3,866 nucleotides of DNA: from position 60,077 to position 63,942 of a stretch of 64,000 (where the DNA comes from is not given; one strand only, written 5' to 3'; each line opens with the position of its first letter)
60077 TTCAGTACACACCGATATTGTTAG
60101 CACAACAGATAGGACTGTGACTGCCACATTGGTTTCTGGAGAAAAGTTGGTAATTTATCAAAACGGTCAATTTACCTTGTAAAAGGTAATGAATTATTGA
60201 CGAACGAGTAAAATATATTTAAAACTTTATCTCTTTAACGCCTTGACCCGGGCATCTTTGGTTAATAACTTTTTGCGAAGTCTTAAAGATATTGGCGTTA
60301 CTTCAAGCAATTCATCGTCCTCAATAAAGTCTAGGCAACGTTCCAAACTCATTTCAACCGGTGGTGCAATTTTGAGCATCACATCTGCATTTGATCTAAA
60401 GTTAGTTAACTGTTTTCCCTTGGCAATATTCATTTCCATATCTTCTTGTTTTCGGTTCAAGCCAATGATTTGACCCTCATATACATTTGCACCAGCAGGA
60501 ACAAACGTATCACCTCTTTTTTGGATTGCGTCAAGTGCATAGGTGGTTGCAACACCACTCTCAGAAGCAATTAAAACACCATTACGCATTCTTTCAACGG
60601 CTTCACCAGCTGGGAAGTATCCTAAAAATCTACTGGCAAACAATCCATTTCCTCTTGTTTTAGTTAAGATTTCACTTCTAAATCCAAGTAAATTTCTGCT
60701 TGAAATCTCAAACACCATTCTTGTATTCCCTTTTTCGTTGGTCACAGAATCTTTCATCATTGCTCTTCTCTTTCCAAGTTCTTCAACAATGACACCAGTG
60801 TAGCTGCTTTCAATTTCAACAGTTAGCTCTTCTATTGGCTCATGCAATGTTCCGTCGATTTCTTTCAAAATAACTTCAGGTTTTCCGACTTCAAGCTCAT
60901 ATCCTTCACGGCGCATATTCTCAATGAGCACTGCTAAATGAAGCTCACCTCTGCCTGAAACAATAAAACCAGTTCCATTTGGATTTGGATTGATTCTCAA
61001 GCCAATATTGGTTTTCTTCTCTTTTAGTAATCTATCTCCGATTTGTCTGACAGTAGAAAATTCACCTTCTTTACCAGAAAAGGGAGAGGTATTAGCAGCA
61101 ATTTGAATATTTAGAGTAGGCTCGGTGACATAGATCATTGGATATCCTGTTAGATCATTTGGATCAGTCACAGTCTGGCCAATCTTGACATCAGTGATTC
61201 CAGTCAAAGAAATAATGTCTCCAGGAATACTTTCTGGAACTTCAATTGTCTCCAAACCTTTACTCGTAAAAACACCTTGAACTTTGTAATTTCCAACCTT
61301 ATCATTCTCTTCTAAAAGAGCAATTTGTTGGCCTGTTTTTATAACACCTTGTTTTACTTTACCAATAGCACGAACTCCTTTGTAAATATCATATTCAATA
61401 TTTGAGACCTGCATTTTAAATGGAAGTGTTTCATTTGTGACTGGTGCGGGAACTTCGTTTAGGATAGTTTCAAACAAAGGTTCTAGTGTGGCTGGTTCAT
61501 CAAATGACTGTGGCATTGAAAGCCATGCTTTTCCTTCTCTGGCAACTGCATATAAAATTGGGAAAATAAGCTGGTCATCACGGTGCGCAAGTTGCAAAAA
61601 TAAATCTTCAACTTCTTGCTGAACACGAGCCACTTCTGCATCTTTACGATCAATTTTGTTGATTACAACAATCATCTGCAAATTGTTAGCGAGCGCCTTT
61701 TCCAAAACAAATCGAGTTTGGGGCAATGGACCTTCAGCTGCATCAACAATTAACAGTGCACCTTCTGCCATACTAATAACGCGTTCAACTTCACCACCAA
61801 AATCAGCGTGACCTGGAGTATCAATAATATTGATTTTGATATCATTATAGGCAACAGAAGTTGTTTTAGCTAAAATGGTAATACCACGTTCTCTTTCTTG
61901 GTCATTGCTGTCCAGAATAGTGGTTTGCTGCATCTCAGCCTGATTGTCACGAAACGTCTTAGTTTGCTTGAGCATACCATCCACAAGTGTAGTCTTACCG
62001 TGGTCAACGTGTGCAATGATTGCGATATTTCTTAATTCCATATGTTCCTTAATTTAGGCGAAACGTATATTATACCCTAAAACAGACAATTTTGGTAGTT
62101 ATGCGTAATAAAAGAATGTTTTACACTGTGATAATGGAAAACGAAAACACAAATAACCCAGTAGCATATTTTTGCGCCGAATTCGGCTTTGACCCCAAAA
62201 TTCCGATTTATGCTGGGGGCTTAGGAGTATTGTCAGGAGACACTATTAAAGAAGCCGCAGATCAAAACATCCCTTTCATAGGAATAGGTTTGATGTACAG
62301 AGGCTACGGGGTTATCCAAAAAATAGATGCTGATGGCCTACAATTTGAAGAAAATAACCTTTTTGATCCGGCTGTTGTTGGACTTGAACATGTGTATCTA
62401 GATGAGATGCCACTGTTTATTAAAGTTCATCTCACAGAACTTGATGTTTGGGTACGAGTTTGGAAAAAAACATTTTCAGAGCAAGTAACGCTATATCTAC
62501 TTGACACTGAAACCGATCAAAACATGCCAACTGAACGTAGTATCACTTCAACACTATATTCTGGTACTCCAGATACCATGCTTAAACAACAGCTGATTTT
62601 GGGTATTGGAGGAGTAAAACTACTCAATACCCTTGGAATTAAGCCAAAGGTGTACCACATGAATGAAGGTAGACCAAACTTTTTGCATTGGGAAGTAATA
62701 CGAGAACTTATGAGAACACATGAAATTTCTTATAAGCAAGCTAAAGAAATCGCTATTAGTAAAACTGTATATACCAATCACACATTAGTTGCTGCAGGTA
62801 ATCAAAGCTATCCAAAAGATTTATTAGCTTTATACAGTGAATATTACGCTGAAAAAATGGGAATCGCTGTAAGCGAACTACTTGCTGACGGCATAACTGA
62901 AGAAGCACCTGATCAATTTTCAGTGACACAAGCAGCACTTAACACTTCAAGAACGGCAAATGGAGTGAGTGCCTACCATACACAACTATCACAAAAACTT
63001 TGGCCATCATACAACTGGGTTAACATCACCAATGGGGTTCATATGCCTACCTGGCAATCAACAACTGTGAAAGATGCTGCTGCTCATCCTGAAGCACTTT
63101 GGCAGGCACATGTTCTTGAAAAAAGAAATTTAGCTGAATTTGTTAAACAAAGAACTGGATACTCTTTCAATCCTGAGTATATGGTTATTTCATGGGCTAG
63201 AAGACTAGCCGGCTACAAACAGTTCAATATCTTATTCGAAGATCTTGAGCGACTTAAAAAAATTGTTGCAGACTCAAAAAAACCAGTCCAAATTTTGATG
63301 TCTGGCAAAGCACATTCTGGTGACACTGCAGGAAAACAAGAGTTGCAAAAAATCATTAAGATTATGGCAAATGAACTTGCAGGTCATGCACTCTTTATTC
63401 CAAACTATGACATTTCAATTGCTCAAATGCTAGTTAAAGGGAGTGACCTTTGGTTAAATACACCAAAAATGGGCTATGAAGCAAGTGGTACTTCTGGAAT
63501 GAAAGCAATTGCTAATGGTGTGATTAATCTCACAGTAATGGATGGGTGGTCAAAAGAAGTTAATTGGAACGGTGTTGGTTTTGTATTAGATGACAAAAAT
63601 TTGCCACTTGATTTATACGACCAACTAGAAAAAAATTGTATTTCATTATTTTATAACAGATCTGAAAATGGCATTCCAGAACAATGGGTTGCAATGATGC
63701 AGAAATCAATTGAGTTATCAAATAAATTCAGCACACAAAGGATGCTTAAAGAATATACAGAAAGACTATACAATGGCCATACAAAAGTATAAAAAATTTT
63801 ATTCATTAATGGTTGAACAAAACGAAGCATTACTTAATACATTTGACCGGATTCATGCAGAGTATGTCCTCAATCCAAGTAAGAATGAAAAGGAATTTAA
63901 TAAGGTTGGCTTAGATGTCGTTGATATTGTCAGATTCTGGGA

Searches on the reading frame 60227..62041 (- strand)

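Call 22: search_protein_families(library=pfam, proteins=[window:60227-62041:-], max_evalue=0.001)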
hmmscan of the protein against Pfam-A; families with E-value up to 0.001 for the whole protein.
window:60227-62041:- (604 aa): 8 families
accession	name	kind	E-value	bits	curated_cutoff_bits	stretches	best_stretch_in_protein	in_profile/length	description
PF00009.33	GTP_EFTU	-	5.7e-56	189.5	26.5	1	2-198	2-187/188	Elongation factor Tu GTP binding domain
PF21018.2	BipA_C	-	4.5e-39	133.1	23.8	1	487-594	1-109/110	TypA/BipA C-terminal domain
PF00679.30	EFG_C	-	1.8e-17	63.6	27.9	1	399-480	2-83/89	Elongation factor G C-terminus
PF03144.31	GTP_EFTU_D2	-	8.6e-10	39.3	30.3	1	224-292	3-73/73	Elongation factor Tu domain 2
PF01926.29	MMR_HSR1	-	7.5e-06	26.5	21.9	1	50-129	28-113/113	50S ribosome-binding GTPase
PF22042.2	EF-G_D2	-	7.6e-06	26.4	27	1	207-292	1-82/84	Elongation factor G domain 2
PF14492.12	EFG_III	-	0.00017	22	27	1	337-386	24-74/75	Elongation Factor G, domain III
PF00735.24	Septin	-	0.00094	19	26.2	0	6-81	7-75/280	Septin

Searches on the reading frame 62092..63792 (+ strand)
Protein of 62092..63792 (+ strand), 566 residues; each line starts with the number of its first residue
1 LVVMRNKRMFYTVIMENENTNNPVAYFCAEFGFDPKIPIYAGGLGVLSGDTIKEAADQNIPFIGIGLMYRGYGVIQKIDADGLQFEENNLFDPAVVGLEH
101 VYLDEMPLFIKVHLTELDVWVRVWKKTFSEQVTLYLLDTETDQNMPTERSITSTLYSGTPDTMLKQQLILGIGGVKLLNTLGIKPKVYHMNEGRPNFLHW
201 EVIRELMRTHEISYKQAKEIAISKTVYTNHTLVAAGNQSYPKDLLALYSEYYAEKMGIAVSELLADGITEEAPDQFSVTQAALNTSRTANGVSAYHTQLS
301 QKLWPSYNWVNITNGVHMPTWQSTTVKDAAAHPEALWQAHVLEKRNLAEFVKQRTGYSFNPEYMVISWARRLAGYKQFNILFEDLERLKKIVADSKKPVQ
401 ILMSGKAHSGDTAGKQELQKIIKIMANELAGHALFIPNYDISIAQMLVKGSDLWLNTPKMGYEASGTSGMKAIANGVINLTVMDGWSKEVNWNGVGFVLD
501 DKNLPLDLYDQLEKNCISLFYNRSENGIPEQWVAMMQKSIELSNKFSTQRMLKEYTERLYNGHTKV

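Call 22: search_protein_families(library=pfam, proteins=[window:62092-63792:+], max_evalue=0.001)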
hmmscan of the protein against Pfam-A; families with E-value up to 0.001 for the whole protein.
window:62092-63792:+ (566 aa): 1 family
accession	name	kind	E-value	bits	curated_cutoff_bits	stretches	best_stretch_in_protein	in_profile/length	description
PF00343.26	Phosphorylase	-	5.1e-29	101.5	27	2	332-490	415-584/713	Carbohydrate phosphorylase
